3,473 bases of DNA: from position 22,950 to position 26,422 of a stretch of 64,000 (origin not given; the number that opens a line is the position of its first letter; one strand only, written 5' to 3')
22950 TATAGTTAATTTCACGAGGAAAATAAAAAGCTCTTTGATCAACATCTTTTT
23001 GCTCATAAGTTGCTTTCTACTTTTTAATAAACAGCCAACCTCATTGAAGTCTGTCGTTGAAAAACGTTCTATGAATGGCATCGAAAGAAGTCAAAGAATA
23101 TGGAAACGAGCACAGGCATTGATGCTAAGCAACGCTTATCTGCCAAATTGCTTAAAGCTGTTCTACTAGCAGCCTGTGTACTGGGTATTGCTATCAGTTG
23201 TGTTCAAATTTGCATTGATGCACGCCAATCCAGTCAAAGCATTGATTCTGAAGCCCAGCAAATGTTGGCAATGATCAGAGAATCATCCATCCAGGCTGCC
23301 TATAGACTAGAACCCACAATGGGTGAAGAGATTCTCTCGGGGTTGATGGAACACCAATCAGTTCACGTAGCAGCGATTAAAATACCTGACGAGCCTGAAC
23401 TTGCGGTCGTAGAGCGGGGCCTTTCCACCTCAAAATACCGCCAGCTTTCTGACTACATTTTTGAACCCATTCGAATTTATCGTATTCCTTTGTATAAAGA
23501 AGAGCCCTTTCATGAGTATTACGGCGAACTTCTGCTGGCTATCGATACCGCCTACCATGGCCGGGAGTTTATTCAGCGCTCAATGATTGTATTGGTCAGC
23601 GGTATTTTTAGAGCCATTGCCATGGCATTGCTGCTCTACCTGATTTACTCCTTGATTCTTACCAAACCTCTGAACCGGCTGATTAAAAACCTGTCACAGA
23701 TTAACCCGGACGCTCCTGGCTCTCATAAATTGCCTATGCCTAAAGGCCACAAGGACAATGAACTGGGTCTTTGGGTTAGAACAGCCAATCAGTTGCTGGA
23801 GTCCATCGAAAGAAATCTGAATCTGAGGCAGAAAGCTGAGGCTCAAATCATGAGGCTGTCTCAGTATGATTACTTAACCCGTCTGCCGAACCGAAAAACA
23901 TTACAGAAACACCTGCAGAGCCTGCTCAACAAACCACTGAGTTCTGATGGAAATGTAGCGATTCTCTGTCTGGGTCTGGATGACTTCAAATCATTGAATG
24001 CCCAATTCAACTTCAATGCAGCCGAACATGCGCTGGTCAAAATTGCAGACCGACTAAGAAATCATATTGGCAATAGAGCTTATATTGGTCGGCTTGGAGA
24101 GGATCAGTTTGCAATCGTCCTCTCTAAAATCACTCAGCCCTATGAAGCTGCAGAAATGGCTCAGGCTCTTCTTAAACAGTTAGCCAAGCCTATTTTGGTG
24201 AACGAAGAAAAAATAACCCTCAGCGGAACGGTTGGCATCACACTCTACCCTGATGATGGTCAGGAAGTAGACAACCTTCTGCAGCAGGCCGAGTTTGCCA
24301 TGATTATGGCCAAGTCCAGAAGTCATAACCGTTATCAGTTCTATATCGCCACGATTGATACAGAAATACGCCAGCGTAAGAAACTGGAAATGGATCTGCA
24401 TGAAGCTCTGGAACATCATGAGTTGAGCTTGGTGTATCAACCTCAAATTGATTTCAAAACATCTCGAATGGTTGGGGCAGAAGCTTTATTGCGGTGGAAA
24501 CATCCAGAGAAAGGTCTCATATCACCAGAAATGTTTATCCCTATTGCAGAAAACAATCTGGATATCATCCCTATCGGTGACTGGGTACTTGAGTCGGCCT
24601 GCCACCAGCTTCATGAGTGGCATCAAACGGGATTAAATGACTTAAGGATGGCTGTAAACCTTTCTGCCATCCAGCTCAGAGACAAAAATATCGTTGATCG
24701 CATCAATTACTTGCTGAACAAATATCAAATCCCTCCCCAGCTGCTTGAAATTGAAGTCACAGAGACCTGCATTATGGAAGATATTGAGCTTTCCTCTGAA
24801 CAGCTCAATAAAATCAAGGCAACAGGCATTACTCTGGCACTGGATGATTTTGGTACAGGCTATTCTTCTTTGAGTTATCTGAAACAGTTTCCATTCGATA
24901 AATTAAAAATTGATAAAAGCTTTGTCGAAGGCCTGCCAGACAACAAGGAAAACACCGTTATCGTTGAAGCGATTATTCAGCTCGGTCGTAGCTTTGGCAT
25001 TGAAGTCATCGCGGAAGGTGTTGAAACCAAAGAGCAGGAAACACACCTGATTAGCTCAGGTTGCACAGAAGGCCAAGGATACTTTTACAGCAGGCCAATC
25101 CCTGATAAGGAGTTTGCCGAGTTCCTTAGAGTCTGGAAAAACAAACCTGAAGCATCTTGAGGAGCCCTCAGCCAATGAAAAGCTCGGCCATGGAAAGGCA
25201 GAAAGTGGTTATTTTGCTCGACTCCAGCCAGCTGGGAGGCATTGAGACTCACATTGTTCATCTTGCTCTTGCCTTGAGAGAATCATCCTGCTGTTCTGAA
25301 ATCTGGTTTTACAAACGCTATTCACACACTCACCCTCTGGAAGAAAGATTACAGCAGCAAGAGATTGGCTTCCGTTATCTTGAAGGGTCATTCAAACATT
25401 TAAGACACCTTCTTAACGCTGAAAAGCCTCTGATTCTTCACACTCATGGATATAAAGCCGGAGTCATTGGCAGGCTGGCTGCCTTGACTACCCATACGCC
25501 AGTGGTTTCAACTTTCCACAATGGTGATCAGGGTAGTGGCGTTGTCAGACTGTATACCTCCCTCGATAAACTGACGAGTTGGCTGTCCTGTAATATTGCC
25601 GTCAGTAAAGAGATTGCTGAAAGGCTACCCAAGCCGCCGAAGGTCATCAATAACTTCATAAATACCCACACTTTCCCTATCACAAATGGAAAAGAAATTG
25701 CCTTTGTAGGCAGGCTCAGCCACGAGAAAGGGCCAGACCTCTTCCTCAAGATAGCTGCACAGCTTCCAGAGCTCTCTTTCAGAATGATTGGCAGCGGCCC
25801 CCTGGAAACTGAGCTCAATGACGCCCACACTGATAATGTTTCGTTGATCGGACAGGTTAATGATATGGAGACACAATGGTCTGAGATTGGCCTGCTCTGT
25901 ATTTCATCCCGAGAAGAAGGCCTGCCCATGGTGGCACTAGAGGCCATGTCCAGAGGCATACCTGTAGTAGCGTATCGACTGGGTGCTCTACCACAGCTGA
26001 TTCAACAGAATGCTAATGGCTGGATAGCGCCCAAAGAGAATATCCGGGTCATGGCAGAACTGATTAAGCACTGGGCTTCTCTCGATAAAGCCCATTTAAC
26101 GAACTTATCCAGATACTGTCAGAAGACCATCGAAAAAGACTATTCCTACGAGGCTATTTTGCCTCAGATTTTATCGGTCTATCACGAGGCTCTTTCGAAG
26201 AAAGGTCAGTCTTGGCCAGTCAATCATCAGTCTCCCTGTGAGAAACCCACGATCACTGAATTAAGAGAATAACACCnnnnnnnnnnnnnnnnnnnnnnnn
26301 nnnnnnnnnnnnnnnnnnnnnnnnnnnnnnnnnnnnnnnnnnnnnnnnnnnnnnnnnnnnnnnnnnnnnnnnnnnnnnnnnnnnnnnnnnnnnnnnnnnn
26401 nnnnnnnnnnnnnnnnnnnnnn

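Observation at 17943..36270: An 18-kb polysaccharide locus that mirrors the Vibrio fischeri syp (symbiosis polysaccharide) locus gene for gene, with the A-D module inverted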

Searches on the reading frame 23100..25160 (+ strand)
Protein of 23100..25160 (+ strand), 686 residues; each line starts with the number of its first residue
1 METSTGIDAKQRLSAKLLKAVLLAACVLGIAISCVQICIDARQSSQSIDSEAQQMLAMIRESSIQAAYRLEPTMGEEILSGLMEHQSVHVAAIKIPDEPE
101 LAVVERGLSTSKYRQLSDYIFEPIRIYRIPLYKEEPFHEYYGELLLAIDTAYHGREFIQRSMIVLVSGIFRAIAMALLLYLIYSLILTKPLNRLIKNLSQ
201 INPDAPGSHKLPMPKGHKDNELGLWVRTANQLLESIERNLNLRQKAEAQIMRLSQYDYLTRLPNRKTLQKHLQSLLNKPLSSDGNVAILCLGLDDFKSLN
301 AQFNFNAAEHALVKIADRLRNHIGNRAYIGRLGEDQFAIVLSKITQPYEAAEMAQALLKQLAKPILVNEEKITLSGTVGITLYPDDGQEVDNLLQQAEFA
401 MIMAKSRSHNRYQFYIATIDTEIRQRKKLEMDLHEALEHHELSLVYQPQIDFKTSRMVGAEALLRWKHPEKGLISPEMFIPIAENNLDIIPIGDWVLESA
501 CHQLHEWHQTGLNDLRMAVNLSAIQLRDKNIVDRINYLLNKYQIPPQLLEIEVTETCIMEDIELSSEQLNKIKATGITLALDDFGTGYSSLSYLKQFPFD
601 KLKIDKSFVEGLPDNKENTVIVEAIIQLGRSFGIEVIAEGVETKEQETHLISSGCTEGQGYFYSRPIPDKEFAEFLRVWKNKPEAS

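Call 3: search_protein_families(library=pfam, proteins=[window:23100-25160:+])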
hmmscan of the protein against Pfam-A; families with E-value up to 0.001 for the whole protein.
window:23100-25160:+ (686 aa): 2 families
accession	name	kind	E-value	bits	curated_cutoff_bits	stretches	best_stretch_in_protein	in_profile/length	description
PF00563.25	EAL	-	1.6e-74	250.7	31.3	1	432-666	3-236/236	EAL domain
PF00990.26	GGDEF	-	5.9e-35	120.9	23.8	1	255-411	2-161/161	Diguanylate cyclase, GGDEF domain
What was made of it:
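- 23100..25160 (+): First gene of the biosynthetic operon: a membrane protein with two TM segments, a periplasmic domain, a linker, a degenerate GGDEF domain (GEDQF) and an intact EAL domain. It is a predicted c-di-GMP phosphodiesterase with HmsP-like architecture. It has no Syp counterpart and occupies the position of sypE-F-G. Pfam GGDEF+EAL (call 3).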

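Call 5: search_protein_families(library=ncbifam, max_evalue=0.01, proteins=[window:23100-25160:+])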
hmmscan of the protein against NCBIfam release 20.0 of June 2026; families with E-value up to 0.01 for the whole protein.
window:23100-25160:+ (686 aa): 29 families (the best 25 are shown)
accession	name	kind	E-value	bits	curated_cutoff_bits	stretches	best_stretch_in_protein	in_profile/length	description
NF045675.1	PhdiestaseDibA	equivalog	7.5e-127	424.3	980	1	244-671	193-620/623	phosphodiesterase DibA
NF008467.0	PRK11359.1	equivalog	2.2e-107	360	857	1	243-677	365-793/800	oxygen-sensing cyclic-di-GMP phosphodiesterase DosP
NF053781.1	cdiGMPphdstlr2612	equivalog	4.8e-106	355.8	1600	1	231-677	817-1266/1268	Tlr1612 family c-di-GMP phosphodiesterase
NF008807.1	PRK11829.1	equivalog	2e-102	343.4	733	1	30-673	19-659/670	biofilm formation regulator HmsP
NF052458.1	PhdiestGepA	equivalog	1.7e-98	330.9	1200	1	187-672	368-837/840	phosphodiesterase GepA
NF007474.0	PRK10060.1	equivalog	6.3e-98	328.7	782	1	244-680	227-658/663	cyclic di-GMP phosphodiesterase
NF007839.0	PRK10551.1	equivalog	1.3e-52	179.1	461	1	425-677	260-511/518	cyclic di-GMP phosphodiesterase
NF007298.0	PRK09776.1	equivalog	3.1e-51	174.4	1135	1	251-671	681-1101/1111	diguanylate cyclase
NF052596.1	RR_EAL_PvrR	equivalog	1e-49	169.2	580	1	425-677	139-390/398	response regulator cyclic di-GMP phosphodiesterase PvrR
NF007423.1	PRK09966.1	equivalog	7.2e-42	143.7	325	1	21-405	11-390/390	diguanylate cyclase DgcN/YfiN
NF045673.1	c-di-GMPRcptLapD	equivalog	1.8e-37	129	1020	1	188-667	174-645/647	cyclic di-GMP receptor LapD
NF008281.1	PRK11059.1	equivalog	9.5e-36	123.3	663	1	230-667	197-630/633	RNase E specificity factor CsrD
TIGR00254.1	GGDEF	domain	2.6e-24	85.8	37.4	1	252-413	3-165/168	diguanylate cyclase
NF052265.1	EAL_dom_RimA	equivalog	1.9e-22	79.8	430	1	542-667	109-234/248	S6 modification regulatory phosphodiesterase RimA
NF007135.0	PRK09581.1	equivalog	4.3e-22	78.6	474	1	239-411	278-451/457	PleD family two-component system response regulator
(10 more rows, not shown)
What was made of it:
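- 23100..25160 (+): NCBIfam HmsP model matched end to end (E 2e-102, below cut-off); DibA E 7e-127 (call 5).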

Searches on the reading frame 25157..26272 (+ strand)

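Call 3: search_protein_families(library=pfam, proteins=[window:25157-26272:+])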
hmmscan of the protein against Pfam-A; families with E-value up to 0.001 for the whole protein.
window:25157-26272:+ (371 aa): 6 families
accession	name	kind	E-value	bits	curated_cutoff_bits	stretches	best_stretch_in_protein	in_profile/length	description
PF13692.12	Glyco_trans_1_4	-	1e-24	87.8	27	1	179-305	2-138/142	Glycosyl transferases group 1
PF00534.26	Glycos_transf_1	-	1.1e-24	87.3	26.4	1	177-313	14-161/172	Glycosyl transferases group 1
PF13439.12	Glyco_transf_4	-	5.7e-14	52.9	28.5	1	27-170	2-168/170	Glycosyltransferase Family 4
PF13579.12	Glyco_trans_4_4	-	1.6e-09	38.7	29.7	1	27-156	1-141/158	Glycosyl transferase 4-like domain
PF20706.3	GT4-conflict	-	0.00027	20.5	26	1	236-286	274-324/385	Family 4 Glycosyltransferase in conflict systems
PF13477.12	Glyco_trans_4_2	-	0.0006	20.4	23.4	0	57-121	46-107/139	Glycosyl transferase 4-like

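Call 5: search_protein_families(library=ncbifam, max_evalue=0.01, proteins=[window:25157-26272:+])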
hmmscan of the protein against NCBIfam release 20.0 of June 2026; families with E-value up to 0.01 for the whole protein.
window:25157-26272:+ (371 aa): 32 families (the best 25 are shown)
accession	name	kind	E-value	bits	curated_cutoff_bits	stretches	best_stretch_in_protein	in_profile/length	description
TIGR03999.1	thiol_BshA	equivalog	2.8e-18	66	273.7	1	197-346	222-374/375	N-acetyl-alpha-D-glucosaminyl L-malate synthase BshA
TIGR03088.1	stp2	hypoth_equivalog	7.9e-18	64.6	409.05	1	213-346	237-374/374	TIGR03088 family PEP-CTERM/XrtA system glycosyltransferase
NF053787.1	GlcN_PG_synth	equivalog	2.1e-16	59.7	480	1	181-345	200-359/361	N-acetylglucosaminyl phosphatidylglycerol synthase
NF047684.1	TeichurnBiosyTuaC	equivalog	1.4e-15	57.2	550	1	172-344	214-388/391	teichuronic acid biosynthesis protein TuaC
NF041876.1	EPS_EpsE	equivalog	2.8e-14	53.2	400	1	216-331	265-382/389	exopolysaccharide biosynthesis GT4 family glycosyltransferase EpsE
NF050056.1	ProtGlycPglH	equivalog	1.6e-13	50.5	600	1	175-342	176-350/354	GalNAc-alpha-(1->4)-GalNAc-alpha-(1->3)-diNAcBac-PP-undecaprenol alpha-1,4-N-acetyl-D-galactosaminyltransferase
TIGR04005.1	wcaL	equivalog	3.2e-12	46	537.6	1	253-342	314-403/406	colanic acid biosynthesis glycosyltransferase WcaL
NF047880.1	glyco_SdgA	exception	4.9e-12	45.2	800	1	201-329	342-475/488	serine-aspartate repeat adhesin O-glycosyltransferase SdgA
NF007396.0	PRK09922.1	equivalog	4.5e-11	42.2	385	1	176-330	177-344/361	lipopolysaccharide 1,6-galactosyltransferase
TIGR03449.1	mycothiol_MshA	equivalog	4.8e-11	42.2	462.5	1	180-347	222-405/406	D-inositol-3-phosphate glycosyltransferase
NF046085.1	XrtY_assoc_Gly1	equivalog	4.6e-10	38.9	400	1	180-346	211-385/387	XrtY-associated glycosyltransferase XYAG1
NF047881.1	glyco_SdgB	exception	8.2e-10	37.9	800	1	167-334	306-485/496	serine-aspartate repeat adhesin O-glycosyltransferase SdgB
NF011726.0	PRK15179.1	equivalog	1e-08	34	733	1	183-342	522-691/694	Vi polysaccharide biosynthesis protein TviE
TIGR02095.1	glgA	subfamily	2e-08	33.4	328.45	1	181-344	297-476/477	glycogen/starch synthase, ADP-glucose type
TIGR04157.1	glyco_rSAM_CFB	subfamily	3.3e-08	32.9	400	1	178-332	227-396/406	TIGR04157 family glycosyltransferase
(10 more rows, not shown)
